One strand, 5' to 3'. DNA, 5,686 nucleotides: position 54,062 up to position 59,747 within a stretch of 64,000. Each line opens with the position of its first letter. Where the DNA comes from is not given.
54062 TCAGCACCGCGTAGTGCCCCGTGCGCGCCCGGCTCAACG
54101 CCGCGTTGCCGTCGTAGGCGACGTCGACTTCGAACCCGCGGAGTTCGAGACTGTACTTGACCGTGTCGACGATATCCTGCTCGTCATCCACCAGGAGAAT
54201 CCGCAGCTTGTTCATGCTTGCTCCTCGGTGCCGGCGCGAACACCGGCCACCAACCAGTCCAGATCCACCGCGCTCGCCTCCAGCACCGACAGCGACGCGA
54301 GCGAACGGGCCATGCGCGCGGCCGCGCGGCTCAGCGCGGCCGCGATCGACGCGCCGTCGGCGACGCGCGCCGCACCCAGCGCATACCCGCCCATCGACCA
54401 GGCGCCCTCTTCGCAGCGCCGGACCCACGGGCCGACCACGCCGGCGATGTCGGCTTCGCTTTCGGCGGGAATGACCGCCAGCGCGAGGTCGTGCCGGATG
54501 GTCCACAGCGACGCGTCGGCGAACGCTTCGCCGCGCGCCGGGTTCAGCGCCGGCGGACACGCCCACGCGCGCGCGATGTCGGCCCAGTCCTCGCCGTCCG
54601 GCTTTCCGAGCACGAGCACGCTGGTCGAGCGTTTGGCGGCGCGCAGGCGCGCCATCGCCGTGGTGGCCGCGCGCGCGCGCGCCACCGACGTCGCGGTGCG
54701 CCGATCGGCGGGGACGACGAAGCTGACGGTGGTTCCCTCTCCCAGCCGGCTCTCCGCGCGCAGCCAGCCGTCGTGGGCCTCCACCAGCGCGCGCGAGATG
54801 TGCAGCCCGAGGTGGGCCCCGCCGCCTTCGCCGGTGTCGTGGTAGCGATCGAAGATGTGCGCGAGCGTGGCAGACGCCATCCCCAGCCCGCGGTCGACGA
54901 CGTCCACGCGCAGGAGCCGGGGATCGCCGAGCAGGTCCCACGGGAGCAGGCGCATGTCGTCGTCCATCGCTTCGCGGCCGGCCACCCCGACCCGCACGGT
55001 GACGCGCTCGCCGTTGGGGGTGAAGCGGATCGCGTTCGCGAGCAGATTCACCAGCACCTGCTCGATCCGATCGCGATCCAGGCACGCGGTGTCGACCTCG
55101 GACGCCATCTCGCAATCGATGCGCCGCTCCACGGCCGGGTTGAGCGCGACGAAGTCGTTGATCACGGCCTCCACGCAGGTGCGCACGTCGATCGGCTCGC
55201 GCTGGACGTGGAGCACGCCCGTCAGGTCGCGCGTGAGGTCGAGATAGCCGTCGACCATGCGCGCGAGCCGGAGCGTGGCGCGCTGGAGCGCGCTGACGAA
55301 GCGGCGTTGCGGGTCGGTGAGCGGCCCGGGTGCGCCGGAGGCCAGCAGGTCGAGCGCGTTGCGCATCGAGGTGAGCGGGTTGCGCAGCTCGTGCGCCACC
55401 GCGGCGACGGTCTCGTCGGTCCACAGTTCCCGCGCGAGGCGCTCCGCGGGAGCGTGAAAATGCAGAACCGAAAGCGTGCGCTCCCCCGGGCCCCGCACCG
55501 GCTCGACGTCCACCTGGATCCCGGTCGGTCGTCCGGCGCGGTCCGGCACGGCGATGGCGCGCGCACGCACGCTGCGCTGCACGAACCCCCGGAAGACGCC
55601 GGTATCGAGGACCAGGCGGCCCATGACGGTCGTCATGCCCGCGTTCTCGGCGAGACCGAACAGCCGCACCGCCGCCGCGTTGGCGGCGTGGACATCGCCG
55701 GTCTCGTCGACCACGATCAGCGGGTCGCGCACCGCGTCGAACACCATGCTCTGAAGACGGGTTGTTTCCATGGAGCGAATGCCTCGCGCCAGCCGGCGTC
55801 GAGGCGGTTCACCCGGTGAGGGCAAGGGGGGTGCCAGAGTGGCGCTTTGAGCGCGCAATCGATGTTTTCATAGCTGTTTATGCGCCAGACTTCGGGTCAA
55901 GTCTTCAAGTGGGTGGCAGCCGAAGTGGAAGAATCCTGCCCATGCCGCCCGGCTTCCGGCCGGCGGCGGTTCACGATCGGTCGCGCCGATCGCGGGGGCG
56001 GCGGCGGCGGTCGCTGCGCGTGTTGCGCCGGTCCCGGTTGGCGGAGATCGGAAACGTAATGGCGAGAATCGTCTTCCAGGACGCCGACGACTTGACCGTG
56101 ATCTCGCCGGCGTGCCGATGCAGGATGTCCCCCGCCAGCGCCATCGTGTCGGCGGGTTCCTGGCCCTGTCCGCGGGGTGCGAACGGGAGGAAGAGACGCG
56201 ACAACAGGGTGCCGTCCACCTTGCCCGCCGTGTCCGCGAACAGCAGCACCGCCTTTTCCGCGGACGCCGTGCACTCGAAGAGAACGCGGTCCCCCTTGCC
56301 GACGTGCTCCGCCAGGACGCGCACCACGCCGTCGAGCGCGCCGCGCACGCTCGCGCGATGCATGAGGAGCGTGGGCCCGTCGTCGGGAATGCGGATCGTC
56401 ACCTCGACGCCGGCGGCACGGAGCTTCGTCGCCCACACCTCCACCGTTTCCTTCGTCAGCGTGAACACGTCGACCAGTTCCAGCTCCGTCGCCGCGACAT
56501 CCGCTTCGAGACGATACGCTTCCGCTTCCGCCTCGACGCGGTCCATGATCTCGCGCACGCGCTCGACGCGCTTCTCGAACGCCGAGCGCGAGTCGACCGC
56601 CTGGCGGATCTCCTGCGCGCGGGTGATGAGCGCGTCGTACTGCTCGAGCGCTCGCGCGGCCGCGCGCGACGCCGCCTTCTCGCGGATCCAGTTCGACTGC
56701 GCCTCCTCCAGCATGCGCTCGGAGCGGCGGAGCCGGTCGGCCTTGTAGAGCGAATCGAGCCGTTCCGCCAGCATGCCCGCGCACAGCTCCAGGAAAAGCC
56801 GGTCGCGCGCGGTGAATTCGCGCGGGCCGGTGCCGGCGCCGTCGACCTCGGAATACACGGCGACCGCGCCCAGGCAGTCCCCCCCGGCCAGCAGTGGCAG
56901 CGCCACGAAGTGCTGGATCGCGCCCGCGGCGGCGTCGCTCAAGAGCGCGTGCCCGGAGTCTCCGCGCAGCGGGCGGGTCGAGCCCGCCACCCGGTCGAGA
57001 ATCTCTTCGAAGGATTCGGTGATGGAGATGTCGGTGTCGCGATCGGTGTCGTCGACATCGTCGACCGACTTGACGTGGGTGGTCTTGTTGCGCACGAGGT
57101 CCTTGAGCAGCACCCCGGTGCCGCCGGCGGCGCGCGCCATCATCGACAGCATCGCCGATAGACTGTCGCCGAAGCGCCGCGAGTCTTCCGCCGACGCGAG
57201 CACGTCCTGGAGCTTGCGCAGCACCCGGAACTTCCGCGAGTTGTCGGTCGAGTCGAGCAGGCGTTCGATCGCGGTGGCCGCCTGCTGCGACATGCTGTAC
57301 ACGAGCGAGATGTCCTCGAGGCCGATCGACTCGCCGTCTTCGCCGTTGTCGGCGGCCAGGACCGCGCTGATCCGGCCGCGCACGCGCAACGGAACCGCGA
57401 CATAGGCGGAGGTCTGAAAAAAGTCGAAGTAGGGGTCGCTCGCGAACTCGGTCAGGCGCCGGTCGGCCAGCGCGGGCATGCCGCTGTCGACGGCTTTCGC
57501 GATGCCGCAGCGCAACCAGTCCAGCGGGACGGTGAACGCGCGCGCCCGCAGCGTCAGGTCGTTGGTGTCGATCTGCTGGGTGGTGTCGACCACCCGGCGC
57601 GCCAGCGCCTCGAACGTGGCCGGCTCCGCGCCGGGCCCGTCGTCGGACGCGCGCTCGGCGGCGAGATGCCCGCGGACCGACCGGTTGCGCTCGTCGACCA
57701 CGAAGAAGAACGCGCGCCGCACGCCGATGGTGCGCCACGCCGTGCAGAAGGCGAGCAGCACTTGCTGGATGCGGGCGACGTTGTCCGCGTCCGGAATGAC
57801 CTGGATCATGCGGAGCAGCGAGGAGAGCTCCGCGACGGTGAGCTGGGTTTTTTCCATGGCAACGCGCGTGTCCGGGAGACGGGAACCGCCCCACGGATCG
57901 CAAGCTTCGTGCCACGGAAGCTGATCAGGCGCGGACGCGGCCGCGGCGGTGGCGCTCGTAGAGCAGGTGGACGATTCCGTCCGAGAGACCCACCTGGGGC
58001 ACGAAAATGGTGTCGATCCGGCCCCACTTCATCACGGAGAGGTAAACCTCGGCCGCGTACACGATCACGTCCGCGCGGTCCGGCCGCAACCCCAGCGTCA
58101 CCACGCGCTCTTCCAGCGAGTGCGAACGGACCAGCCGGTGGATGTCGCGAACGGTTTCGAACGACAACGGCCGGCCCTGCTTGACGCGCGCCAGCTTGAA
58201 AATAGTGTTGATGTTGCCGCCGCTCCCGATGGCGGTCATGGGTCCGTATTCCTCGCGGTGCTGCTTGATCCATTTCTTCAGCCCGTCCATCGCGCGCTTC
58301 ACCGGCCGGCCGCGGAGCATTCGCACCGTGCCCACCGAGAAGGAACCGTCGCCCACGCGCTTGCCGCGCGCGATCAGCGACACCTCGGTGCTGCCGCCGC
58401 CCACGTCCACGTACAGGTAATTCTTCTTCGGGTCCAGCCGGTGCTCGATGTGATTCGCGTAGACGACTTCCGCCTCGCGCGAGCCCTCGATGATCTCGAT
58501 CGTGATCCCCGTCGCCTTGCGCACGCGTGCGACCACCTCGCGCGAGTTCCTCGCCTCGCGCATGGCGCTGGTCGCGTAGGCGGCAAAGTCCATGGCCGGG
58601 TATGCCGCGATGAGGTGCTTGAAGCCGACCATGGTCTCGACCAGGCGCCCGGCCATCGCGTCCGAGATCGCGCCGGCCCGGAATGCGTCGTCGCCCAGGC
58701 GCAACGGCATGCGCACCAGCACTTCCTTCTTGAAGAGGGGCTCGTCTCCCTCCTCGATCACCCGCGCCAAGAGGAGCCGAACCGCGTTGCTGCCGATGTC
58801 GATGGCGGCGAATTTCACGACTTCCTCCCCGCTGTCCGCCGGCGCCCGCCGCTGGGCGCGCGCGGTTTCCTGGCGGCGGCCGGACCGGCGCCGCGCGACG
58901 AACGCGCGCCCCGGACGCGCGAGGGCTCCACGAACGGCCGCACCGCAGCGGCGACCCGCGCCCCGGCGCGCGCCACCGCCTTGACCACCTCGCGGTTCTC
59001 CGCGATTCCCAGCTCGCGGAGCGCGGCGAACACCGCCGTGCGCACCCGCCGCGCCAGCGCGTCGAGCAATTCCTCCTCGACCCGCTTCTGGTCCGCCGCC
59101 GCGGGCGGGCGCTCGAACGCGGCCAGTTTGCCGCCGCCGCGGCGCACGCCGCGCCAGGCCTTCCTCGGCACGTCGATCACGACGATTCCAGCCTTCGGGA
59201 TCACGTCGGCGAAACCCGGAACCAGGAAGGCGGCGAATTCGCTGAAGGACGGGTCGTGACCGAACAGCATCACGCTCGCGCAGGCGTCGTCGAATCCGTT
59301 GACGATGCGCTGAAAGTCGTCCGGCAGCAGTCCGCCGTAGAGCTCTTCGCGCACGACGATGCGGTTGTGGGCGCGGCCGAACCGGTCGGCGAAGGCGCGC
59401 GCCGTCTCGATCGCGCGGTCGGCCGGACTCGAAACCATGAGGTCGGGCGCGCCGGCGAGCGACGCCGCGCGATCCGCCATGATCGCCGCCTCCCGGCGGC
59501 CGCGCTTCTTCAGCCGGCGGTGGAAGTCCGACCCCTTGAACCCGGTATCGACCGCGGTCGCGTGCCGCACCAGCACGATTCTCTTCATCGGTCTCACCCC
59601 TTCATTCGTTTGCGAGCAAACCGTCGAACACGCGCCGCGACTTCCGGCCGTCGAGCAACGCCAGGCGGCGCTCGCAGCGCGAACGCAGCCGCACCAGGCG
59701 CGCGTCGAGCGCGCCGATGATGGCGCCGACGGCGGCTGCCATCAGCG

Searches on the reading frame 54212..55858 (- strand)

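Call 35: search_protein_families(library=pfam, proteins=[window:54212-55858:-], max_evalue=0.0001)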
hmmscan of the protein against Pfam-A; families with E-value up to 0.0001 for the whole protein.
window:54212-55858:- (548 aa): 4 families
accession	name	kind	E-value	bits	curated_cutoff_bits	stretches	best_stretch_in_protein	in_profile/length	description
PF02518.31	HATPase_c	-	3.5e-20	73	26.4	1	261-385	2-110/111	Histidine kinase-, DNA gyrase B-, and HSP90-like ATPase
PF00512.31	HisKA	-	1.6e-14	54.1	26.9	1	149-210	4-62/66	His Kinase A (phospho-acceptor) domain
PF00989.32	PAS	-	3.1e-05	24.4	22.6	0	40-83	7-50/113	PAS fold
PF13188.13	PAS_8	-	4.2e-05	23.7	21.8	0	35-75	3-41/65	PAS domain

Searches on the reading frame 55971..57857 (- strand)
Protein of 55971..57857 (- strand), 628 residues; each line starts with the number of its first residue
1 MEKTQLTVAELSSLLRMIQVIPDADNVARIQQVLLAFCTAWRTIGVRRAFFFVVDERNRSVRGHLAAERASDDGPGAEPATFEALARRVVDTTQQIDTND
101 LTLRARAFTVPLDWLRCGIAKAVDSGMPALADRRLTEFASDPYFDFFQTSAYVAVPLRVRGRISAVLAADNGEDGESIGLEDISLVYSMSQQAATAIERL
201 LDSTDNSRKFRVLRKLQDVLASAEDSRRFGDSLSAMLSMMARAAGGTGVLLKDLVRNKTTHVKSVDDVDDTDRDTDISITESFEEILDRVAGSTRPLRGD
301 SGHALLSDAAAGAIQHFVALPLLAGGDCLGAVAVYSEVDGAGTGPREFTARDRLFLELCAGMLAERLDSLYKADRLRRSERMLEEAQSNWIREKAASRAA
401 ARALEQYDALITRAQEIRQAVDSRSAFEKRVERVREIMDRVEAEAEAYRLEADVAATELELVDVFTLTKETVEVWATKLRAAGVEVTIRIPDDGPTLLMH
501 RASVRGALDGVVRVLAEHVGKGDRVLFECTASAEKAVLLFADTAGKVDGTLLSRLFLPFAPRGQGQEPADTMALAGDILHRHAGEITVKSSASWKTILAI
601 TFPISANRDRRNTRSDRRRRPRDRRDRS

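Call 35: search_protein_families(library=pfam, proteins=[window:55971-57857:-], max_evalue=0.0001)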
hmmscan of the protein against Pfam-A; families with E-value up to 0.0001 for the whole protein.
window:55971-57857:- (628 aa): 3 families
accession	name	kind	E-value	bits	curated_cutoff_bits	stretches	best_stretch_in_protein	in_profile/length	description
PF01590.32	GAF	-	1.3e-11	45.6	22.4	1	117-197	55-133/133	GAF domain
PF13185.12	GAF_2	-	6.2e-10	39.9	28.6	0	30-198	4-136/136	GAF domain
PF13492.12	GAF_3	-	1.6e-08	35.5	27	0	141-199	69-129/129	GAF domain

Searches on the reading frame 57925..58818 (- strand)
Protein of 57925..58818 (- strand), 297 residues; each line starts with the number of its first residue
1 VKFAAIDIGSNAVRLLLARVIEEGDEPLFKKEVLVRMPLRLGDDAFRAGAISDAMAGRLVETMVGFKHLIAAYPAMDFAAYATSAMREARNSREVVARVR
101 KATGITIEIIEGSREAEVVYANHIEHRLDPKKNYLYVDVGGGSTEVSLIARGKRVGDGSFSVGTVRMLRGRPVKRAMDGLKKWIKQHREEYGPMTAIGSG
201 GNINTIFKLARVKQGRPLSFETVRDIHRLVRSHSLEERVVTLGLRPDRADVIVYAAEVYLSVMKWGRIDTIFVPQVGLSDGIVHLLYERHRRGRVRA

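Call 35: search_protein_families(library=pfam, proteins=[window:57925-58818:-], max_evalue=0.0001)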
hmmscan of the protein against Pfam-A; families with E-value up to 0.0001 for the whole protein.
window:57925-58818:- (297 aa): 1 family
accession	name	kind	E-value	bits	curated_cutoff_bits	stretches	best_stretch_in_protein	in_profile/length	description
PF02541.22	Ppx-GppA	-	7.3e-33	114.7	27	1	39-284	20-279/285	Ppx/GppA phosphatase family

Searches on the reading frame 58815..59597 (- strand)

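Call 35: search_protein_families(library=pfam, proteins=[window:58815-59597:-], max_evalue=0.0001)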
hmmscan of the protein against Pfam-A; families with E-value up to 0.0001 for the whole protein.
window:58815-59597:- (260 aa): 1 family
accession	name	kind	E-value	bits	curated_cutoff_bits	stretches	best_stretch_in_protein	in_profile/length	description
PF00300.27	His_Phos_1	-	1.9e-06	28.1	21.7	1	7-84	1-75/194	Histidine phosphatase superfamily (branch 1)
